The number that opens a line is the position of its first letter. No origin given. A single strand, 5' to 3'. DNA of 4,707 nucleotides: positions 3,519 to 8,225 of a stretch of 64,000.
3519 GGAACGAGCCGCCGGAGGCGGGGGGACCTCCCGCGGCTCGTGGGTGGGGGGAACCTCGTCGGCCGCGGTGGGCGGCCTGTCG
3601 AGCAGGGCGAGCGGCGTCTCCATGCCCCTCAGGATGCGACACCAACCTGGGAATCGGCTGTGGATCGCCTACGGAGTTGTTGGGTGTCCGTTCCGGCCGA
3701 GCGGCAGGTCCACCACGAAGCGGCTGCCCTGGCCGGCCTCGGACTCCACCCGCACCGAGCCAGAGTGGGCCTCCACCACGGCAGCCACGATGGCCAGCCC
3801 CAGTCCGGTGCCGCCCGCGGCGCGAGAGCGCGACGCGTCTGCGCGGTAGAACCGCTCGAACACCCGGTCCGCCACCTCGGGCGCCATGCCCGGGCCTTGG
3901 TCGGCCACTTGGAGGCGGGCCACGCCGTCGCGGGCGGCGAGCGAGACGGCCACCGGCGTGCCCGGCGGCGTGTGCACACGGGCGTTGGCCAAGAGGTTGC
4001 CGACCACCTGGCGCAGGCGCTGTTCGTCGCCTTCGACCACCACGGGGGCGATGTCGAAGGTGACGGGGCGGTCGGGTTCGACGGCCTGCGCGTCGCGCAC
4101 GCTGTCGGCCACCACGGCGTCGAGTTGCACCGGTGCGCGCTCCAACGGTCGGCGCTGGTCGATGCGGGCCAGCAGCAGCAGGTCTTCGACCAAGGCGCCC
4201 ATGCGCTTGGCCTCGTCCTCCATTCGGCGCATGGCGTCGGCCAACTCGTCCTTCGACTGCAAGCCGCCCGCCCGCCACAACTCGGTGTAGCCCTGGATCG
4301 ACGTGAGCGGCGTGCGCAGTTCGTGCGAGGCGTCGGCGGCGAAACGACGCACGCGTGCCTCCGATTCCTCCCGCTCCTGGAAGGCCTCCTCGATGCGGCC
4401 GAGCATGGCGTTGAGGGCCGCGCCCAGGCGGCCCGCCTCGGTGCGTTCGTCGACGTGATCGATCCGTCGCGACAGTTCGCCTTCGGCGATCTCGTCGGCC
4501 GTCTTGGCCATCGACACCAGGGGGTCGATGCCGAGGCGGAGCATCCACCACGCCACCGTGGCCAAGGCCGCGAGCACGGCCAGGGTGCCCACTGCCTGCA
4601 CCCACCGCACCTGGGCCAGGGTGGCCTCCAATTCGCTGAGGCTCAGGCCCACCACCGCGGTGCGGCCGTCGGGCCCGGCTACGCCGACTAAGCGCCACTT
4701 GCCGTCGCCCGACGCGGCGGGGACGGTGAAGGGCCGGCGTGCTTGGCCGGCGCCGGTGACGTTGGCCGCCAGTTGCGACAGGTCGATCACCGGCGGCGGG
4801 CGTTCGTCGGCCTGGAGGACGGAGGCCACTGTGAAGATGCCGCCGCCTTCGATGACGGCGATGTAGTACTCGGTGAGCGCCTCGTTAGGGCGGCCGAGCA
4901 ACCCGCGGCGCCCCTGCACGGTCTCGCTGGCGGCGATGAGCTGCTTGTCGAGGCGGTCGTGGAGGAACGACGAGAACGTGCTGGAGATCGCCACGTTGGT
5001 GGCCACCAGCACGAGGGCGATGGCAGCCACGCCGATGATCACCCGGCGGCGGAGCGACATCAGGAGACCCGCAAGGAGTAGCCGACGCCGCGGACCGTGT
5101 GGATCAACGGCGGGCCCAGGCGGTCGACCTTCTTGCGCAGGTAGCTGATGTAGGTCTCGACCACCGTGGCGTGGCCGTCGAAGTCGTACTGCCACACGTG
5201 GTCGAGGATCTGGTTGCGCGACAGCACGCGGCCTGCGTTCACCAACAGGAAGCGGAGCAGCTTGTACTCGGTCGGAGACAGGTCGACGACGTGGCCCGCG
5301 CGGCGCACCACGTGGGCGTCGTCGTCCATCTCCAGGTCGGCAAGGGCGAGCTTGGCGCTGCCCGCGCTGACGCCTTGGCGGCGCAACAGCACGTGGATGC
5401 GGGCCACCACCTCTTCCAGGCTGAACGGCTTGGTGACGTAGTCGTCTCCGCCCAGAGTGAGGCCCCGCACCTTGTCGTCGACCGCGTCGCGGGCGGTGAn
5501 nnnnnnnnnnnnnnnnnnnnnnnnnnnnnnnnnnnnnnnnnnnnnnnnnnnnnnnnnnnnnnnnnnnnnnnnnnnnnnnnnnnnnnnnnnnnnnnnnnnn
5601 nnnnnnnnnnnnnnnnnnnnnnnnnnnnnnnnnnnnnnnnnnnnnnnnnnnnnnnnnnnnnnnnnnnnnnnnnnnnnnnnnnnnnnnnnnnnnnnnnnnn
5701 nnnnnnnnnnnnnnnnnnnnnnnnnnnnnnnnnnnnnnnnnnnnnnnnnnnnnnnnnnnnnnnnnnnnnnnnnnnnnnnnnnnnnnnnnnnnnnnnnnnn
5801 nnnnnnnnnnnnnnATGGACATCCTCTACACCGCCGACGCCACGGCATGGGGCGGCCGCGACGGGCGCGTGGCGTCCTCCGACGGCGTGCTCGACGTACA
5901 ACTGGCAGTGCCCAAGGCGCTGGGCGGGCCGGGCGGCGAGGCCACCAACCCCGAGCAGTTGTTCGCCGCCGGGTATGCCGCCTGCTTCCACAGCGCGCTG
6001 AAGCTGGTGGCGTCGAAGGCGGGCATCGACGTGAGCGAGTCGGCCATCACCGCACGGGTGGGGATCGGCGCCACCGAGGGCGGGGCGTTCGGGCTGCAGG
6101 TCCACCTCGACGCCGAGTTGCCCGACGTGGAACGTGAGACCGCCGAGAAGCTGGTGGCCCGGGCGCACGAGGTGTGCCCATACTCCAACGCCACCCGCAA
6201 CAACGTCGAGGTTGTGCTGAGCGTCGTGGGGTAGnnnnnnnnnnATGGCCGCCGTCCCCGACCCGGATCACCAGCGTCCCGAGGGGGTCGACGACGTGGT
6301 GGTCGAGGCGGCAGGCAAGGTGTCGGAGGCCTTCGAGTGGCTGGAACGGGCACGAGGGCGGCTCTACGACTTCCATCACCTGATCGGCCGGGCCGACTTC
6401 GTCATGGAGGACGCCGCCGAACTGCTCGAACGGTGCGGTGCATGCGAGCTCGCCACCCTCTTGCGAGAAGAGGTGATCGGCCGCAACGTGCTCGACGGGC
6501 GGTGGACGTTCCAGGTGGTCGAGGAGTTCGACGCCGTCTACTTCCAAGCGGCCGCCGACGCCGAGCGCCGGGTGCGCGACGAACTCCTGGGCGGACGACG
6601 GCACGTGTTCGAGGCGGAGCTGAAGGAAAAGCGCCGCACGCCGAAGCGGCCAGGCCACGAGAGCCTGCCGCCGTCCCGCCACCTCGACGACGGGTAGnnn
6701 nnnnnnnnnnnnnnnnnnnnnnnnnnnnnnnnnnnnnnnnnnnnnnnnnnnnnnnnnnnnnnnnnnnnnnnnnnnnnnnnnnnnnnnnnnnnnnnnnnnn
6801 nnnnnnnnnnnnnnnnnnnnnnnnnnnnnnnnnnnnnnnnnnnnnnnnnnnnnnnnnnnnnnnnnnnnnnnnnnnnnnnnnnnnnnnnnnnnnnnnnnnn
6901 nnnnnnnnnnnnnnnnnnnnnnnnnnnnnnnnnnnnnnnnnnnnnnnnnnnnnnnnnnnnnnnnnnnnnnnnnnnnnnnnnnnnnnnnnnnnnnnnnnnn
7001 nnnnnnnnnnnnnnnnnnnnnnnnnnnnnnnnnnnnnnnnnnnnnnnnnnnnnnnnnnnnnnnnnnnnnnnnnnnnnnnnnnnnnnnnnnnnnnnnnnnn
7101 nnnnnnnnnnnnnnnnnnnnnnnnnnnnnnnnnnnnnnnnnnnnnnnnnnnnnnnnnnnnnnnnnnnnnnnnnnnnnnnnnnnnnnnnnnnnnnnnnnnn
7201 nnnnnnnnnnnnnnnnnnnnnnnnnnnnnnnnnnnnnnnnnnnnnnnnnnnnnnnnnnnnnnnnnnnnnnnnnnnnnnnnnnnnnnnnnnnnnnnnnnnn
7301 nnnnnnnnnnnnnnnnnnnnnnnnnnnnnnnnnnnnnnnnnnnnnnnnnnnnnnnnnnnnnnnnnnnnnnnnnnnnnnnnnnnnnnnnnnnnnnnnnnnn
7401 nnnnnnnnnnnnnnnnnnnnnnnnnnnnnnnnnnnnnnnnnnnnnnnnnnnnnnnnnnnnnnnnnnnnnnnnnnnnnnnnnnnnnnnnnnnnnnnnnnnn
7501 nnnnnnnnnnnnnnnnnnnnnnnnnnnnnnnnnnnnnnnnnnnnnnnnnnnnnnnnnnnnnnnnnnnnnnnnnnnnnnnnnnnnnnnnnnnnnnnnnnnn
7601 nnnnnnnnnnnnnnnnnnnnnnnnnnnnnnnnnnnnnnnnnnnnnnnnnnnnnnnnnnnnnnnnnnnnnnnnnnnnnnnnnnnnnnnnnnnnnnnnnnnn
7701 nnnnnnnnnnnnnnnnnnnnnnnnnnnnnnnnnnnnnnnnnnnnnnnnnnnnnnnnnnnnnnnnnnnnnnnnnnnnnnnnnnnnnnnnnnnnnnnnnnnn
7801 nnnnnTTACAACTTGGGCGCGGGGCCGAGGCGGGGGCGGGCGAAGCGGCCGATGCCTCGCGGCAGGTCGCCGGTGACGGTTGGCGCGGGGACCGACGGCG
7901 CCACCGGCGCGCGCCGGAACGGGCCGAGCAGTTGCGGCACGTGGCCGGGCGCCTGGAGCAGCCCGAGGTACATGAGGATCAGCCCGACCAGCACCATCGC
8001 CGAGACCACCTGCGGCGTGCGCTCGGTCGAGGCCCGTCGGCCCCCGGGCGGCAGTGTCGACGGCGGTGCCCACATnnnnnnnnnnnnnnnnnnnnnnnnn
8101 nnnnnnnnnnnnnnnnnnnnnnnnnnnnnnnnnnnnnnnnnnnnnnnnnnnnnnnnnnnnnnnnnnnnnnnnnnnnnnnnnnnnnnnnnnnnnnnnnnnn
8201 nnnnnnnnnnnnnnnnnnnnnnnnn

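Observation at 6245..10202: Mosaic locus: diverged duplicate gene-end flanks bracketing two different cassettes, with a chimeric B/A junction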

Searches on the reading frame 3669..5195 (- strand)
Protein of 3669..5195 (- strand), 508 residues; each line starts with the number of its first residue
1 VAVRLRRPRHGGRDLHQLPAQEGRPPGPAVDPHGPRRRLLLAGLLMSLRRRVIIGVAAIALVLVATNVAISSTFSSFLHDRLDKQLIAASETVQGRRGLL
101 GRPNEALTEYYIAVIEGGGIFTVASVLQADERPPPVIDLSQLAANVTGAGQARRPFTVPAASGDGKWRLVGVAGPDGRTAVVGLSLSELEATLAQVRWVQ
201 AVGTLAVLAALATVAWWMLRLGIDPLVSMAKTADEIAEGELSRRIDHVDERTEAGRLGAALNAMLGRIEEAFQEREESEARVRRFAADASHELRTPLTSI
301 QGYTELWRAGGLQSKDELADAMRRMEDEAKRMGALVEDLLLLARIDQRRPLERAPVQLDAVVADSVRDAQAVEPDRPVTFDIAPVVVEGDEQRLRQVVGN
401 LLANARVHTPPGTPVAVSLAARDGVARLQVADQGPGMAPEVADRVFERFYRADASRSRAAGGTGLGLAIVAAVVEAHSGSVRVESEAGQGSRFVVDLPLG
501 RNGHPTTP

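Call 62: search_protein_families(library=pfam, proteins=[window:3669-5195:-], max_evalue=0.00001)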
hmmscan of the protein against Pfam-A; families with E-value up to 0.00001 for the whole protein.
window:3669-5195:- (508 aa): 3 families
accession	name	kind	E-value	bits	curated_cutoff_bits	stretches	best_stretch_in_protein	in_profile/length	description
PF02518.31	HATPase_c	-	2.6e-30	105.5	26.4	1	389-500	1-110/111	Histidine kinase-, DNA gyrase B-, and HSP90-like ATPase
PF00512.31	HisKA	-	8.3e-21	74.3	26.9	1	283-347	3-65/66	His Kinase A (phospho-acceptor) domain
PF00672.30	HAMP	-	1.8e-10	41.4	25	1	217-270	1-53/53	HAMP domain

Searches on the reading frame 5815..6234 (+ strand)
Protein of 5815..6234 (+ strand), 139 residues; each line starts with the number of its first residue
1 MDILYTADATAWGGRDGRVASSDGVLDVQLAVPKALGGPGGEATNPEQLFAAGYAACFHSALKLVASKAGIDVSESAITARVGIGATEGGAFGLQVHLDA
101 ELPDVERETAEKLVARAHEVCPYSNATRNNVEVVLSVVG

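Call 5: search_protein_families(library=pfam, proteins=[window:5815-6234:+], max_evalue=0.1)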
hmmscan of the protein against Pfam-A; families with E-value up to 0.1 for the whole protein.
window:5815-6234:+ (139 aa): 1 family
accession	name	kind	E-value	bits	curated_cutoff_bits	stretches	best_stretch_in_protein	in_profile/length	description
PF02566.24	OsmC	-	3.3e-20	72.8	27.5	1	40-135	2-99/100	OsmC-like protein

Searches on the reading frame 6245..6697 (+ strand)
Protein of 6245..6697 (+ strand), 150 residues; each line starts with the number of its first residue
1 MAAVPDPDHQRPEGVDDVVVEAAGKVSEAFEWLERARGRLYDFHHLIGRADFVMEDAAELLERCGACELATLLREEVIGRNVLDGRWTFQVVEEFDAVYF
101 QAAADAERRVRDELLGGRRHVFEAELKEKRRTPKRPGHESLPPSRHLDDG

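Call 5: search_protein_families(library=pfam, proteins=[window:6245-6697:+], max_evalue=0.1)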
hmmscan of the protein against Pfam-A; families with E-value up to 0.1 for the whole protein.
window:6245-6697:+ (150 aa): 0 families

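Call 6: find_encoding_contigs(protein=window:6245-6697:+, flank=10000, max_places=10)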
Protein window:6245-6697:+ (150 aa): no gene with exactly this product is on record in the collection.

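Call 8: find_homologous_proteins(query=window:6245-6697:+)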
Query window:6245-6697:+ (150 aa): 2785 proteins with E <= 0.001 among 2968 candidates; the best 120 are listed.
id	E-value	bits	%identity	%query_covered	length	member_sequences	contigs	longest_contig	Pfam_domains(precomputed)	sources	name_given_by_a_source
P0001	1.2e-94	332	100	100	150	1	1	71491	-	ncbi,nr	ncbi:MAG TPA: hypothetical protein VM938_11435 [Acidimicrobiales bacterium]|nr:hypothetical protein 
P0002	6.7e-81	287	86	99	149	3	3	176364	-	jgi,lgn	jgi:hypothetical protein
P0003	1.7e-66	241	75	97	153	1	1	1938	-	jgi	jgi:hypothetical protein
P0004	1.2e-63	231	72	97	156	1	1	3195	-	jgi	jgi:hypothetical protein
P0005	1.2e-63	231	72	98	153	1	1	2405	-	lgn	-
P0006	2.6e-63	230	72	97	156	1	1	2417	-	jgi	jgi:hypothetical protein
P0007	2.4e-62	227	71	98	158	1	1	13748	-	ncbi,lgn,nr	ncbi:MAG: hypothetical protein KY443_04560 [Actinobacteria bacterium]|nr:hypothetical protein [Actin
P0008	2.5e-62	227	72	96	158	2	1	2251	-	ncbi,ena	ncbi:MAG TPA: hypothetical protein VGB03_07965 [Acidimicrobiales bacterium]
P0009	3.1e-62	227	71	97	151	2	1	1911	-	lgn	-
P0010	3.8e-62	227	70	96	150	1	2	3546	-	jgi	jgi:hypothetical protein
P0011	9.2e-62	225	71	96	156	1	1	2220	-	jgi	jgi:hypothetical protein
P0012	2.7e-61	224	74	94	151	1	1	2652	-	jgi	jgi:hypothetical protein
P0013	4.7e-61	223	78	86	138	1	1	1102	-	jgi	jgi:hypothetical protein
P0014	7.4e-61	222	72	95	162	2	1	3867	-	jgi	jgi:hypothetical protein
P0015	8.6e-61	222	71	97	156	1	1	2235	-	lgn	-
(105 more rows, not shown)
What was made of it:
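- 6245..6697 (+): Gene A, intact, 150 aa. Conserved helical protein of unknown function. Left flank of the slot. 2785 homologs, identical to an Acidimicrobiales MAG protein (call 8).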

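Call 9: find_encoding_contigs(protein=P0002, flank=8000, max_places=4)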
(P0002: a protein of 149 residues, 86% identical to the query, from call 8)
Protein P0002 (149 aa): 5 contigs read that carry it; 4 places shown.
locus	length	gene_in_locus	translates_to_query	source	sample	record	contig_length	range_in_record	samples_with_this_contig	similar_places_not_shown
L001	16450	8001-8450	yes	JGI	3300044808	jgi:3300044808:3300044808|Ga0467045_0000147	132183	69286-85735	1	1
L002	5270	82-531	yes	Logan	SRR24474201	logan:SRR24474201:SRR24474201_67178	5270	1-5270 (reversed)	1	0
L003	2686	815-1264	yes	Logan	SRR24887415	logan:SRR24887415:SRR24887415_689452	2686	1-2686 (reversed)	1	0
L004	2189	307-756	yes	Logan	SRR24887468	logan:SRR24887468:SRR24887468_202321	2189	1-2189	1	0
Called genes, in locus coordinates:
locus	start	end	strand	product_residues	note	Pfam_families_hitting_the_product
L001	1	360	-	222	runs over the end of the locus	-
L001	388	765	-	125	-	-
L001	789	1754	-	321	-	PF07584:BatA (weak), PF00092:VWA, PF13519:VWA_2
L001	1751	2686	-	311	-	PF01882:DUF58, PF13519:VWA_2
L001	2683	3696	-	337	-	PF20030:bpMoxR, PF07726:AAA_3, PF07728:AAA_5, PF17863:AAA_lid_2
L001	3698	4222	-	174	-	-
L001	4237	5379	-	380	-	PF00089:Trypsin, PF13365:Trypsin_2, PF13180:PDZ_2, PF00595:PDZ, PF17820:PDZ_6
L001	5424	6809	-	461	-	PF00672:HAMP, PF00512:HisKA, PF02518:HATPase_c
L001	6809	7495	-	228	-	PF00072:Response_reg, PF00486:Trans_reg_C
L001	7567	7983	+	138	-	PF02566:OsmC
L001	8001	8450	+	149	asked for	-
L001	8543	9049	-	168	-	PF13302:Acetyltransf_3, PF00583:Acetyltransf_1, PF13673:Acetyltransf_10 (weak), PF13508:Acetyltransf_7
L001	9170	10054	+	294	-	PF01734:Patatin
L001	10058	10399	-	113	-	PF02410:RsfS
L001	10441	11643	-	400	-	PF13399:LytR_C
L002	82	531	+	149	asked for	-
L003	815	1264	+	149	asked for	-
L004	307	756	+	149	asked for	-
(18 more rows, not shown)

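Call 10: find_encoding_contigs(protein=P0001, flank=8000, max_places=4)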
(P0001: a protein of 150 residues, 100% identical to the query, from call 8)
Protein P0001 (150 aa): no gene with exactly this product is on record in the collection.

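Call 18: search_protein_families(library=padloc, proteins=[window:6245-6697:+], max_evalue=0.1)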
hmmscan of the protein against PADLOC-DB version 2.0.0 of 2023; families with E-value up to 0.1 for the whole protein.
window:6245-6697:+ (150 aa): 0 families

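Call 19: search_protein_families(library=ncbifam, proteins=[window:6245-6697:+], max_evalue=0.1)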
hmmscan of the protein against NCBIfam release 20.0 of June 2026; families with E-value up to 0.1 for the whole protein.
window:6245-6697:+ (150 aa): 0 families
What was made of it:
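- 6245..6697 (+): No Pfam, NCBIfam or PADLOC hit (calls 5, 18, 19).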

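Call 58: search_solved_structures(query=window:6245-6697:+, max_evalue=10)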
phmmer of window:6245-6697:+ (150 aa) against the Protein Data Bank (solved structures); distinct sequences matched with E-value up to 10: 4.
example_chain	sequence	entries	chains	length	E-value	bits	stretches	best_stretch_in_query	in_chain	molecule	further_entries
1vk2_A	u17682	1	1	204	0.46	13.6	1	40-89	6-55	Uracil-DNA glycosylase TM0511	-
6gk5_A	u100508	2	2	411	0.48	13.6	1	90-125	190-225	Cytochrome P450 CYP267B1 protein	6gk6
3hft_A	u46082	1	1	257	0.77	12.9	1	34-69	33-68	WbmS, polysaccharide deacetylase involved in O-antigen biosynthesis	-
2q03_A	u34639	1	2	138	1.8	11.7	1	22-56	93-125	Uncharacterized protein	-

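Call 65: predict_structure(alignment_id=A5)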
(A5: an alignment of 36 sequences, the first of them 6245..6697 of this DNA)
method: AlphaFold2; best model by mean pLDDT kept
length: 150 residues; sequences in the alignment: 36
mean_pLDDT: 87.4   pTM: 0.71
mean pLDDT of the five models: 87.4, 87.2, 85.4, 83.3, 80.7
residues with pLDDT >= 90: 92; 70-90: 40; 50-70: 16; < 50: 2
segments of 3 or more residues with pLDDT < 50: none
pLDDT, mean of each block of 10 residues (from residue 1): 71 93 94 97 94 96 98 88 78 96 98 93 80 75 58
secondary structure, 60 per line:
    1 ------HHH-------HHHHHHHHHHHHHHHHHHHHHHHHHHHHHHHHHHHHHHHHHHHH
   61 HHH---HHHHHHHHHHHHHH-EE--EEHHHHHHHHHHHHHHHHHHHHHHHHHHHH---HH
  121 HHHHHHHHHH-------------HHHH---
elements in order: H17-63 H67-80 H88-115 H119-130 H144-147

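Call 67: fold_search(model_id=the predicted structure, library=pdb)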
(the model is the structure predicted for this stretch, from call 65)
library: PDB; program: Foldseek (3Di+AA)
matches with E <= 10: 173; with E <= 0.001: 0
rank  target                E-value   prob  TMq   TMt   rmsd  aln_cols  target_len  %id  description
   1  6ox7_C                1.3e+00  0.72  0.43  0.49   7.6       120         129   14  The complex of 1918 NS1-ED and the iSH2 domain of the human p85beta subunit of PI3K (released 2020-04-22)
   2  8bcy_B                1.4e+00  0.10  0.19  0.17  20.6       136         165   17  HUMAN PI3KDELTA IN COMPLEX WITH COMPOUND 13 (released 2023-05-10)
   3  8ts7_B                1.4e+00  0.10  0.19  0.11  20.3       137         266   15  Human PI3K p85alpha/p110alpha (released 2023-11-22)
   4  9cfs_A                1.5e+00  0.84  0.38  0.61   4.2        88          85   14  Structure of a 150% lengthened variant of the E. coli ROP protein (released 2025-07-02)
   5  9gcf_B                1.7e+00  0.09  0.19  0.18  20.4       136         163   16  HUMAN PI3KDELTA IN COMPLEX WITH ISOCUMARIN INHIBITOR CHF-6523 (released 2024-12-18)
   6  2v1y_B                1.8e+00  0.11  0.24  0.21  24.6       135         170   19  Structure of a phosphoinositide 3-kinase alpha adaptor-binding domain (ABD) in a complex with the iSH2 domain from p85 (released 2007-07-24)
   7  5dxu_B                1.9e+00  0.08  0.18  0.16  20.4       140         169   16  p110delta/p85alpha with GDC-0326 (released 2016-01-27)
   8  6ocu_B                2.0e+00  0.13  0.29  0.26  22.7       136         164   18  HUMAN PI3KDELTA IN COMPLEX WITH COMPOUND 29 (released 2019-12-11)
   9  5swo_B                2.1e+00  0.15  0.30  0.17  22.4       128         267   16  Crystal Structure of PI3Kalpha in complex with fragments 4 and 19 (released 2017-02-15)
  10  8dcp_B                2.1e+00  0.15  0.30  0.17  24.5       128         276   16  PI 3-kinase alpha with nanobody 3-126 (released 2022-09-21)
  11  9l3r_B                2.1e+00  0.08  0.19  0.17  20.4       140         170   16  Human PI3KDELTA in complex with Zandelisib (released 2025-06-11)
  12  5vlr_B                2.4e+00  0.11  0.27  0.24  22.7       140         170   18  CRYSTAL STRUCTURE OF PI3K DELTA IN COMPLEX WITH A TRIFLUORO-ETHYL-PYRAZOL-PYROLOTRIAZINE INHIBITOR (released 2017-06-07)
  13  6pyu_B                2.6e+00  0.13  0.29  0.27  22.9       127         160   18  Human PI3Kdelta in complex with Compound 4-2 ((3S)-1'-(cyclopropanecarbonyl)-5-(quinoxalin-6-yl)spiro[indole-3,2'-pyrr (released 2019-08-28)
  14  5m6u_B                2.6e+00  0.12  0.28  0.26  23.3       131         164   18  HUMAN PI3KDELTA IN COMPLEX WITH LASW1579 (released 2017-02-01)
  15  8xyv_B                2.7e+00  0.33  0.27  0.41  12.8        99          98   17  De novo designed protein 0705-5 (released 2024-10-02)
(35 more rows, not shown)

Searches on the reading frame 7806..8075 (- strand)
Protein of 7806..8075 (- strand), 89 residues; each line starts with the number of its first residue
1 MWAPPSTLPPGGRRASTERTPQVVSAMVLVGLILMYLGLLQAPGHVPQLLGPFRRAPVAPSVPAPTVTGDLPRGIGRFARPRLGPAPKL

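Call 5: search_protein_families(library=pfam, proteins=[window:7806-8075:-], max_evalue=0.1)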
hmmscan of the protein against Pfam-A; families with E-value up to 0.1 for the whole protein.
window:7806-8075:- (89 aa): 0 families

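Call 56: find_encoding_contigs(protein=window:7806-8075:-, flank=8000, max_places=8)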
Protein window:7806-8075:- (89 aa): no gene with exactly this product is on record in the collection.
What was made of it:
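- No stand-alone B' product is on record (call 56).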
